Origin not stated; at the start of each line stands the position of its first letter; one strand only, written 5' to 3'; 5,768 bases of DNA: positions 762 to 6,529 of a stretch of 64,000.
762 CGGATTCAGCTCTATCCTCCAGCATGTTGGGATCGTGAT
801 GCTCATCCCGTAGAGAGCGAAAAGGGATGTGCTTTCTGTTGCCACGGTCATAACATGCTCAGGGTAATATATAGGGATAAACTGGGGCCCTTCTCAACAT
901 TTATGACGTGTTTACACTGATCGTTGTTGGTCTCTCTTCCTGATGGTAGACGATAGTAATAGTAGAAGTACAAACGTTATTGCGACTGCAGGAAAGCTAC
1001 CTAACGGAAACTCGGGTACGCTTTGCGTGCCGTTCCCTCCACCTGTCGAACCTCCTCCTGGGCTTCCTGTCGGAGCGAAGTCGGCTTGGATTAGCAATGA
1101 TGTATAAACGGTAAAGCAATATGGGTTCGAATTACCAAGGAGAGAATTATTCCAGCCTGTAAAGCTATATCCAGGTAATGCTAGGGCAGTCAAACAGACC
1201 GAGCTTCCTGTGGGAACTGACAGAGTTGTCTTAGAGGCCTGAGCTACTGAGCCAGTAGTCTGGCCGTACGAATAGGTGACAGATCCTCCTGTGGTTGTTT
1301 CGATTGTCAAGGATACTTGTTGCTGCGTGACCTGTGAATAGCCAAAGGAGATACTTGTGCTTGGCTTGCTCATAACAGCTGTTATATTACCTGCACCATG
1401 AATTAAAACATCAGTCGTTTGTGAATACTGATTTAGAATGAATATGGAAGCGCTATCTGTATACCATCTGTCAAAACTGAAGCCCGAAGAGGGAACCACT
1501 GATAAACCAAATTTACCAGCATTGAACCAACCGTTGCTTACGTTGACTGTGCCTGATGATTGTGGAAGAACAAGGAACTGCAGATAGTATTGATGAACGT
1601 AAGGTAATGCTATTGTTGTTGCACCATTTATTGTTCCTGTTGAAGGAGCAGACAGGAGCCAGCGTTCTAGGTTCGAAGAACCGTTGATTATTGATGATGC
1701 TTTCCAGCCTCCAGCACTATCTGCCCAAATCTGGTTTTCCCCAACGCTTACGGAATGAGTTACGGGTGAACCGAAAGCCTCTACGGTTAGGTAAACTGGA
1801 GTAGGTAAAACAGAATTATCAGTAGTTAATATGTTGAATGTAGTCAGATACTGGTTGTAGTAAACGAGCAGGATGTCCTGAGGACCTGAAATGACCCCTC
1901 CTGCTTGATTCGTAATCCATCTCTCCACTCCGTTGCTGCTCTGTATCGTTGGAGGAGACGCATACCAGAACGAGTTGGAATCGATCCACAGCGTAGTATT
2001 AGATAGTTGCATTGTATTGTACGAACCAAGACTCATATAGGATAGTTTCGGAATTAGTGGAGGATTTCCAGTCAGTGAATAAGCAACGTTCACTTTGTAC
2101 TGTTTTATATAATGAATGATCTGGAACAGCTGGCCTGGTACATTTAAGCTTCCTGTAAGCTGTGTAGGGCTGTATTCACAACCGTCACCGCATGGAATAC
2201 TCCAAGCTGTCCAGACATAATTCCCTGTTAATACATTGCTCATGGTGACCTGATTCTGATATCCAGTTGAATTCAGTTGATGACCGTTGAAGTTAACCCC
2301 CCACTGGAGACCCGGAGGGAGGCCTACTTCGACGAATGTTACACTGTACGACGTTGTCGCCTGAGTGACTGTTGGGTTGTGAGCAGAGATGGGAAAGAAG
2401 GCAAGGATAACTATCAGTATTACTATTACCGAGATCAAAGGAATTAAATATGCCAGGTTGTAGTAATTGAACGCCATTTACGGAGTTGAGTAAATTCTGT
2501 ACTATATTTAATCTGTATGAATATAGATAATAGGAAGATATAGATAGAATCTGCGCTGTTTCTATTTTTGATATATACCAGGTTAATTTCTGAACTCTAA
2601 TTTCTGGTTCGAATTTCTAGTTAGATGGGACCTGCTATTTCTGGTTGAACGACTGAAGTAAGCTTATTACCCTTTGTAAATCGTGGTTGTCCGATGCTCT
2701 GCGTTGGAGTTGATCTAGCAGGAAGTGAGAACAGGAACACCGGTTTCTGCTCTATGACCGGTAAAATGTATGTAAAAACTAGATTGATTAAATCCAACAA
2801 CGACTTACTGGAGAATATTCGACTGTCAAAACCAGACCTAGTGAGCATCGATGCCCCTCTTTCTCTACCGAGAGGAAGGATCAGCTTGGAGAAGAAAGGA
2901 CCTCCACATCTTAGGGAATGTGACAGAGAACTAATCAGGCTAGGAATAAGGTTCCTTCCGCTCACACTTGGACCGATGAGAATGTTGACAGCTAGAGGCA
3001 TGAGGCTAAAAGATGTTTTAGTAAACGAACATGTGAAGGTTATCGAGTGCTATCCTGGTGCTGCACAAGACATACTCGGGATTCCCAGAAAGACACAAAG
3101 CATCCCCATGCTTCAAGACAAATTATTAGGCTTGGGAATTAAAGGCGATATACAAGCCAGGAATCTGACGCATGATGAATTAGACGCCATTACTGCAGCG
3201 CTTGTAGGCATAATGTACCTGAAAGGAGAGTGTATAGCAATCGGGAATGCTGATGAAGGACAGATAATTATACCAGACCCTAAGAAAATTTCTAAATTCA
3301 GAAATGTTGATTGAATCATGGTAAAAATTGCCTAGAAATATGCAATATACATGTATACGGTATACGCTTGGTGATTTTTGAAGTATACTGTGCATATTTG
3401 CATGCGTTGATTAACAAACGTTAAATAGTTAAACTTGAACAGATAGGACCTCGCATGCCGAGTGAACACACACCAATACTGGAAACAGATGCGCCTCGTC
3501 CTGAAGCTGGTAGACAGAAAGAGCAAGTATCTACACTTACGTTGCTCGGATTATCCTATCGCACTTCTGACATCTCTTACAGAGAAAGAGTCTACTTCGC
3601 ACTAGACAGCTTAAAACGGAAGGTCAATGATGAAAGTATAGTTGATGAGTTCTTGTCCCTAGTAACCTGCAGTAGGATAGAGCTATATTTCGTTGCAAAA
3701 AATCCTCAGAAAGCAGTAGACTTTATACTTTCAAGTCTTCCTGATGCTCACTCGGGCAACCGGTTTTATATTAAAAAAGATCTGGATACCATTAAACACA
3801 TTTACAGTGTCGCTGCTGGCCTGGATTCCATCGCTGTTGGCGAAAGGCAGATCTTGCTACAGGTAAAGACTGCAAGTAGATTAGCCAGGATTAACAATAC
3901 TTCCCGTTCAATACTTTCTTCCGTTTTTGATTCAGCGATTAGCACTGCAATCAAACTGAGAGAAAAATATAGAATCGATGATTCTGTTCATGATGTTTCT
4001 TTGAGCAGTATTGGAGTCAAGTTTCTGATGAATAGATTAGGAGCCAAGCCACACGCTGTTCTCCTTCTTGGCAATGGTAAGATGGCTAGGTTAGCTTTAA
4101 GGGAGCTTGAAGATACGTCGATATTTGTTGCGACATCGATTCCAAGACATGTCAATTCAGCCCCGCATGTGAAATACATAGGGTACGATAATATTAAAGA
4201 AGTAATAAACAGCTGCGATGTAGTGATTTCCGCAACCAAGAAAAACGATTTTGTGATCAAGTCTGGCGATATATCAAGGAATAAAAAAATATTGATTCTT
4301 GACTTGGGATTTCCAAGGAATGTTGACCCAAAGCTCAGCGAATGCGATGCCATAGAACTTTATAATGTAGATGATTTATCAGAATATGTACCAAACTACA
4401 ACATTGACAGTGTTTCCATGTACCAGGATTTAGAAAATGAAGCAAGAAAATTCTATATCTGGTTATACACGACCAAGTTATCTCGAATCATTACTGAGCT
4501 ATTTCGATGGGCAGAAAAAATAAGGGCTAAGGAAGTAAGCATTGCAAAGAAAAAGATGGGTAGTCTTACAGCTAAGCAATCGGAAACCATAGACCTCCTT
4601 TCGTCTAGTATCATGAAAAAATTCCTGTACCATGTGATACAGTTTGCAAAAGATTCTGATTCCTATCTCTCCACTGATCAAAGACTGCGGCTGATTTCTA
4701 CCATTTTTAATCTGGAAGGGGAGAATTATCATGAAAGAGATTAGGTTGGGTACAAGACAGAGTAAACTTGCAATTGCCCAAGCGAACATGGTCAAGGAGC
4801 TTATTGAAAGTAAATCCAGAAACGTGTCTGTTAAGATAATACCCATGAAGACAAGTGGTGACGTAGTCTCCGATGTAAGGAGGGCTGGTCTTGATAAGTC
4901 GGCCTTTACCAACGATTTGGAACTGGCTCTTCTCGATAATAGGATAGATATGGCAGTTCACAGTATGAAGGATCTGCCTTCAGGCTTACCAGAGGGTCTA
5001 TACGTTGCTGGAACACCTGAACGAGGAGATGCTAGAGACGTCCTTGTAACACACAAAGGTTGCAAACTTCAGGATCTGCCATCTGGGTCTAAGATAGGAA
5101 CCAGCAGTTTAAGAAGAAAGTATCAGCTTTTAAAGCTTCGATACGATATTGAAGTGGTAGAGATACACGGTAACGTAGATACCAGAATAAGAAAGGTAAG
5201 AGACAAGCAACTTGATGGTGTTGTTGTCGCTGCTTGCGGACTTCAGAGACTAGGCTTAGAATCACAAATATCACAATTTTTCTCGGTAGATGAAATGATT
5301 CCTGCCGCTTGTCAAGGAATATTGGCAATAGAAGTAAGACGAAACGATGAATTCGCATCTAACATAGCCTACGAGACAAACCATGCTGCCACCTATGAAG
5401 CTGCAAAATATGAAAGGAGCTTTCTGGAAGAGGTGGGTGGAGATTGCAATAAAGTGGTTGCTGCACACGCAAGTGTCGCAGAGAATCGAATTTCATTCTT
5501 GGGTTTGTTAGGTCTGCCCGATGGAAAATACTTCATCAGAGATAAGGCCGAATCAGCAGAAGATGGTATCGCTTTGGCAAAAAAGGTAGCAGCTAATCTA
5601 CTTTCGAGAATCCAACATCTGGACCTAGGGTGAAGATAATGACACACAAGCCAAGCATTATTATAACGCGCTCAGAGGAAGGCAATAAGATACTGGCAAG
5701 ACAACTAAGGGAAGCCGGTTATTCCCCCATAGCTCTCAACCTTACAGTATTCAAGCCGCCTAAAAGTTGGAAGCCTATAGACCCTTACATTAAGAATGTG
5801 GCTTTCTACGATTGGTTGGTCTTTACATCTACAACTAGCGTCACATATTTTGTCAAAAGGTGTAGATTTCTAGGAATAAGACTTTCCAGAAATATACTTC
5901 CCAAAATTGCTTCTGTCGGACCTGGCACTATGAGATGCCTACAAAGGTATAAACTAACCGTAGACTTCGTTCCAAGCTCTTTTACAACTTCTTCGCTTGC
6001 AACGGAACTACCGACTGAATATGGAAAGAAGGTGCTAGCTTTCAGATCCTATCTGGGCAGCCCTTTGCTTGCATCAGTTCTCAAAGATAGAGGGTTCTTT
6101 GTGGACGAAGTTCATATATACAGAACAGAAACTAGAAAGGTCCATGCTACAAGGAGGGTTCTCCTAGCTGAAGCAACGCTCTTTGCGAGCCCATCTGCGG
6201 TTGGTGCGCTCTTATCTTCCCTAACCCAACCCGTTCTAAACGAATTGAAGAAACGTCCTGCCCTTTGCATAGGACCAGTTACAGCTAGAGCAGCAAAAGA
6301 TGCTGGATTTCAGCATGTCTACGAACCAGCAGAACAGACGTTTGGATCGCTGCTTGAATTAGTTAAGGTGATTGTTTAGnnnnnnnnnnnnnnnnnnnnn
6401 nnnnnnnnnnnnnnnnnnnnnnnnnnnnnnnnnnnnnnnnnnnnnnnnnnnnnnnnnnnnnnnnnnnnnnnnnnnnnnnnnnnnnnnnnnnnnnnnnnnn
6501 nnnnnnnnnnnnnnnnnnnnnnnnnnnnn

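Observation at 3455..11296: Eight-gene archaeal haem operon of the coproporphyrin-dependent type (hemA-C-D-B-hemQ-L-E-H) with no coproporphyrinogen oxidase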

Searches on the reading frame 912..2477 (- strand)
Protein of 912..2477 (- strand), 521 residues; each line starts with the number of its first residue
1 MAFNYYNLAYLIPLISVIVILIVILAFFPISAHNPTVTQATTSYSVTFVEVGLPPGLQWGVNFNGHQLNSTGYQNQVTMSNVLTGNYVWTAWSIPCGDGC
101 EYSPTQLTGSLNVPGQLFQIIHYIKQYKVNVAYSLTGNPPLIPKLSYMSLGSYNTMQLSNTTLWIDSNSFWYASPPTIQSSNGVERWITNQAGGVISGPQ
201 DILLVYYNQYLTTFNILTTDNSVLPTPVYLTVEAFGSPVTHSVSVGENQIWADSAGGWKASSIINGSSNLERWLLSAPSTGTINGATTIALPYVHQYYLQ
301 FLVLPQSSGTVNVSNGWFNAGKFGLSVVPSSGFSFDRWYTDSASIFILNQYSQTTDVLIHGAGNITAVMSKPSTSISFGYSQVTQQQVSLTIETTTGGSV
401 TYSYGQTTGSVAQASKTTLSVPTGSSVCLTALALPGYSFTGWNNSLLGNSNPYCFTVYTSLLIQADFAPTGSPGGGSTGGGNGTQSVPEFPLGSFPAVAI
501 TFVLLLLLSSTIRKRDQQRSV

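Call 20: search_protein_families(library=pfam, proteins=[window:912-2477:-])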
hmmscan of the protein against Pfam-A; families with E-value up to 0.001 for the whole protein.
window:912-2477:- (521 aa): 1 family
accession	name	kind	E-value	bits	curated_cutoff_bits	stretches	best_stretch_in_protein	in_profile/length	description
PF18998.6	Flg_new_2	-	2.8e-07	30.9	23.6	1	390-469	3-71/73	Divergent InlB B-repeat domain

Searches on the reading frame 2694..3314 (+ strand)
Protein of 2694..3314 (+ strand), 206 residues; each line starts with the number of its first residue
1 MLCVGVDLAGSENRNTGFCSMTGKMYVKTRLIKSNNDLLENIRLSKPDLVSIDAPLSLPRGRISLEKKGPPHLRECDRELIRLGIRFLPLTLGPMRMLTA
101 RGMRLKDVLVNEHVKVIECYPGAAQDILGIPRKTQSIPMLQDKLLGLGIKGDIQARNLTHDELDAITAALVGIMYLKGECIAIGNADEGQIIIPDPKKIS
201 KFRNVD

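Call 20: search_protein_families(library=pfam, proteins=[window:2694-3314:+])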
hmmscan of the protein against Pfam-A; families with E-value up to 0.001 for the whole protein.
window:2694-3314:+ (206 aa): 1 family
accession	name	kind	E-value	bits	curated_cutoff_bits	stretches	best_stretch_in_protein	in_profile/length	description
PF04250.19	DUF429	-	0.00015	22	23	0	5-93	1-79/214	Protein of unknown function (DUF429)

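Call 25: search_protein_families(library=ncbifam, proteins=[window:2694-3314:+], max_evalue=0.01)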
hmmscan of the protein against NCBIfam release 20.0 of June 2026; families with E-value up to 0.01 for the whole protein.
window:2694-3314:+ (206 aa): 0 families

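Call 82: predict_structure(protein=window:2694-3314:+)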
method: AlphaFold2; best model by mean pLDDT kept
length: 206 residues; sequences in the alignment: 1
mean_pLDDT: 32.2   pTM: 0.26
mean pLDDT of the five models: 32.2, 31.5, 30.1, 28.8, 26.8
residues with pLDDT >= 90: 0; 70-90: 0; 50-70: 27; < 50: 179
segments of 3 or more residues with pLDDT < 50: 1-129, 133-135, 148-158, 174-206
pLDDT, mean of each block of 10 residues (from residue 1): 25 28 26 25 24 25 25 27 23 23 25 31 45 51 50 42 52 45 30 28 22
secondary structure, 60 per line:
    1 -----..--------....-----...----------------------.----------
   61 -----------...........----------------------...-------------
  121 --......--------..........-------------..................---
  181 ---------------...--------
elements in order: E16-19 E25-27 H72-82 H123-128 H137-146 H160-177

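Call 84: search_solved_structures(query=window:2694-3314:+, max_evalue=1)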
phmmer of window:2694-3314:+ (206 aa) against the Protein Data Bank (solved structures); distinct sequences matched with E-value up to 1: 7.
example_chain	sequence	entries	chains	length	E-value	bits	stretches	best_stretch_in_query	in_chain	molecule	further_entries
6xss_A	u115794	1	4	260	0.00041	23.3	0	58-86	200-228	C4_nat_HFuse-7900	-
8f6r_A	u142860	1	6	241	0.0012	21.8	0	57-86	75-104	De novo designed oligomeric protein C6-79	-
5cwp_A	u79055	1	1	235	0.0014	21.6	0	57-86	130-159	Designed helical repeat protein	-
6n4n_C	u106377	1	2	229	0.0054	19.7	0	64-86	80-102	Rosetta-designed danoprevir/NS3a complex reader 2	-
7unj_A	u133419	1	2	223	0.011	18.7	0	65-86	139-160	SP1-ZnPPaM designed chlorophyll dimer protein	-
9ec1_A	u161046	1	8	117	0.27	14.1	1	59-116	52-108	Dystrophin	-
8auv_A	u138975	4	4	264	0.94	12.4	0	68-143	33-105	eS4 (40S ribosomal protein S4) | 40S ribosomal protein S4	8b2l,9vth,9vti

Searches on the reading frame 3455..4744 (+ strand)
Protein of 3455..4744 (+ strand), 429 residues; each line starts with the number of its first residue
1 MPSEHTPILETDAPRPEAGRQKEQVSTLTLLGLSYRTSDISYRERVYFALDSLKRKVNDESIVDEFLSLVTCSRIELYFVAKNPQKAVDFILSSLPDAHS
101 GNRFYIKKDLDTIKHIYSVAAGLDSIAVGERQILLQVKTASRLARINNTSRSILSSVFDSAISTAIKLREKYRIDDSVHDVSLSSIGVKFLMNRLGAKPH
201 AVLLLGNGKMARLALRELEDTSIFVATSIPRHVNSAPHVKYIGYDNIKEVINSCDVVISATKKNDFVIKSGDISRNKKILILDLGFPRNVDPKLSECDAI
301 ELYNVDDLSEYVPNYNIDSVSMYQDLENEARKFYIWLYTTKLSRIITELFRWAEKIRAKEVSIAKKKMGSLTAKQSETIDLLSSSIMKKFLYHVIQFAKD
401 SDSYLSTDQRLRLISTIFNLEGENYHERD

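Call 3: search_protein_families(library=pfam, proteins=[window:3455-4744:+])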
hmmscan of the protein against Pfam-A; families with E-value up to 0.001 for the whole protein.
window:3455-4744:+ (429 aa): 3 families
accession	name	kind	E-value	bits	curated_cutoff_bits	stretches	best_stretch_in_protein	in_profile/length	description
PF05201.20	GlutR_N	-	3.4e-30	105.3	27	1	31-170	1-149/151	Glutamyl-tRNAGlu reductase, N-terminal domain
PF01488.26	Shikimate_DH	-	2.6e-19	70.1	24.3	1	199-310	12-137/138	Shikimate / quinate 5-dehydrogenase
PF00745.25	GlutR_dimer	-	3e-13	50.4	22.9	1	327-420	7-99/99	Glutamyl-tRNAGlu reductase, dimerisation domain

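Call 4: search_protein_families(library=ncbifam, proteins=[window:3455-4744:+])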
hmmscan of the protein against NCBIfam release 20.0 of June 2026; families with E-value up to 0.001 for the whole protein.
window:3455-4744:+ (429 aa): 7 families
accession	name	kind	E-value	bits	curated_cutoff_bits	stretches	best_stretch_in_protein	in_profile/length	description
TIGR01035.1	hemA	equivalog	5e-65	220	209.55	1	29-421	2-416/416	glutamyl-tRNA reductase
NF000744.0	PRK00045.1-3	equivalog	2.5e-57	194.7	429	1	28-424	3-428/447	glutamyl-tRNA reductase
NF000750.0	PRK00045.3-4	equivalog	2.9e-29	102.3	289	1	56-374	32-369/439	glutamyl-tRNA reductase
NF000752.0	PRK00045.4-2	equivalog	5.3e-22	78.6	381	1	65-396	46-376/412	glutamyl-tRNA reductase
NF010548.0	PRK13940.1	equivalog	7.7e-20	71.1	469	1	31-391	6-382/414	glutamyl-tRNA reductase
NF001909.0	PRK00676.1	equivalog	2.1e-18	66.5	478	1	28-218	3-193/338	glutamyl-tRNA reductase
NF000751.1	PRK00045.4-1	equivalog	5.7e-16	58.5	478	1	32-392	15-375/426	glutamyl-tRNA reductase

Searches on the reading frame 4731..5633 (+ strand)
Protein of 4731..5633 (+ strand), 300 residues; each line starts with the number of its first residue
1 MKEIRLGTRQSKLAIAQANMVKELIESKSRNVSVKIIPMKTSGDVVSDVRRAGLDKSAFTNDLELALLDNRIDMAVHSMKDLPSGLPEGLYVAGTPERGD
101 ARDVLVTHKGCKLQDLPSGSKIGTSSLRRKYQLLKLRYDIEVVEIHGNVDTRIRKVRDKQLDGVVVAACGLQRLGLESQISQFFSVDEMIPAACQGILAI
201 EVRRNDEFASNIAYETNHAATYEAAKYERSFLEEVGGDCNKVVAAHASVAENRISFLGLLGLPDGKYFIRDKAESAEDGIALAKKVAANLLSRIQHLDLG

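Call 3: search_protein_families(library=pfam, proteins=[window:4731-5633:+])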
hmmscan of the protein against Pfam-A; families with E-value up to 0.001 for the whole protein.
window:4731-5633:+ (300 aa): 2 families
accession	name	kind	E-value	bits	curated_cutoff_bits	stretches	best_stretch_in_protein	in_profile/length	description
PF01379.25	Porphobil_deam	-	1.7e-72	243.8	22.1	1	4-208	1-204/207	Porphobilinogen deaminase, dipyromethane cofactor binding domain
PF03900.20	Porphobil_deamC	-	7.2e-10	39.5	26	1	224-291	3-73/74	Porphobilinogen deaminase, C-terminal domain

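Call 4: search_protein_families(library=ncbifam, proteins=[window:4731-5633:+])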
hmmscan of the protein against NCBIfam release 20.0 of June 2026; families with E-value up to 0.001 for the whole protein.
window:4731-5633:+ (300 aa): 2 families
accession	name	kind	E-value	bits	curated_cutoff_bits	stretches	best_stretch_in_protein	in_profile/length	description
TIGR00212.1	hemC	equivalog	3.9e-93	311.7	164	1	4-293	1-292/293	hydroxymethylbilane synthase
NF002202.0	PRK01066.1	equivalog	2.2e-32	112.2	251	1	3-209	20-222/241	hydroxymethylbilane synthase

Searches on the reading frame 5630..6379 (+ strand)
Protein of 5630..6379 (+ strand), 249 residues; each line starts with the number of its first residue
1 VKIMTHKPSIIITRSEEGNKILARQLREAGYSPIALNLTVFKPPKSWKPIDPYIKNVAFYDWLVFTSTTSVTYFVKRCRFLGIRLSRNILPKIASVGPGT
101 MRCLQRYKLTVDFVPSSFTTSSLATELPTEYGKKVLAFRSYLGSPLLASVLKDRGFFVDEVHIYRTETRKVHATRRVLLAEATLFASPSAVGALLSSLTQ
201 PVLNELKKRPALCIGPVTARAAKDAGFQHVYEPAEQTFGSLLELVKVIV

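Call 3: search_protein_families(library=pfam, proteins=[window:5630-6379:+])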
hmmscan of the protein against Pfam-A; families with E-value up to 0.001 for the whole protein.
window:5630-6379:+ (249 aa): 1 family
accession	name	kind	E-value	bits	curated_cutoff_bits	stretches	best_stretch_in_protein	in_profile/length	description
PF02602.20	HEM4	-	2.5e-48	164.6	27.5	1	22-243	3-231/231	Uroporphyrinogen-III synthase HemD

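Call 4: search_protein_families(library=ncbifam, proteins=[window:5630-6379:+])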
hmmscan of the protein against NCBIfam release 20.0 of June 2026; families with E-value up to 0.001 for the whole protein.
window:5630-6379:+ (249 aa): 14 families
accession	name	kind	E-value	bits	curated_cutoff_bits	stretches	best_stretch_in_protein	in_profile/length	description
NF004593.0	PRK05928.4-2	equivalog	5.5e-28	98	275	1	9-241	4-235/247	uroporphyrinogen-III synthase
NF004583.0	PRK05928.1-5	equivalog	1.1e-19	70.9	432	1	9-245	8-245/250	uroporphyrinogen-III synthase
NF004594.0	PRK05928.4-3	equivalog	1.3e-19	70.6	365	1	10-247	4-231/237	uroporphyrinogen-III synthase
NF004587.0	PRK05928.2-5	equivalog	1e-16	61.2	246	1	6-246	4-238/245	uroporphyrinogen-III synthase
NF004586.0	PRK05928.2-4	equivalog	1.5e-12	47.4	401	1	10-245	5-234/240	uroporphyrinogen-III synthase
NF005411.0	PRK06975.1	equivalog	1.1e-11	43.9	414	1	6-231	5-252/660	fused uroporphyrinogen-III synthase HemD/membrane protein HemX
NF004592.0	PRK05928.4-1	equivalog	2.8e-11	43.4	332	1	10-247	4-234/237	uroporphyrinogen-III synthase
NF004585.0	PRK05928.2-2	equivalog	5.6e-09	35.8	241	1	8-230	3-227/255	uroporphyrinogen-III synthase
NF006454.0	PRK08811.1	equivalog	3.9e-08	33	328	1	168-244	58-131/266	uroporphyrinogen-III synthase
NF006621.0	PRK09189.1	equivalog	4.2e-08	33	223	1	184-232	53-99/240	uroporphyrinogen-III synthase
NF004395.0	PRK05752.1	equivalog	1.4e-07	31.1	380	1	10-232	6-234/255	uroporphyrinogen-III synthase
NF004584.0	PRK05928.2-1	equivalog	2.9e-07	30.2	233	1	60-242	59-258/269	uroporphyrinogen-III synthase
NF004582.0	PRK05928.1-1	equivalog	4.1e-05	23.3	319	1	9-171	2-165/246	uroporphyrinogen-III synthase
NF005568.0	PRK07239.1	equivalog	7.8e-05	21.7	273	0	148-245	162-271/381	uroporphyrinogen-III synthase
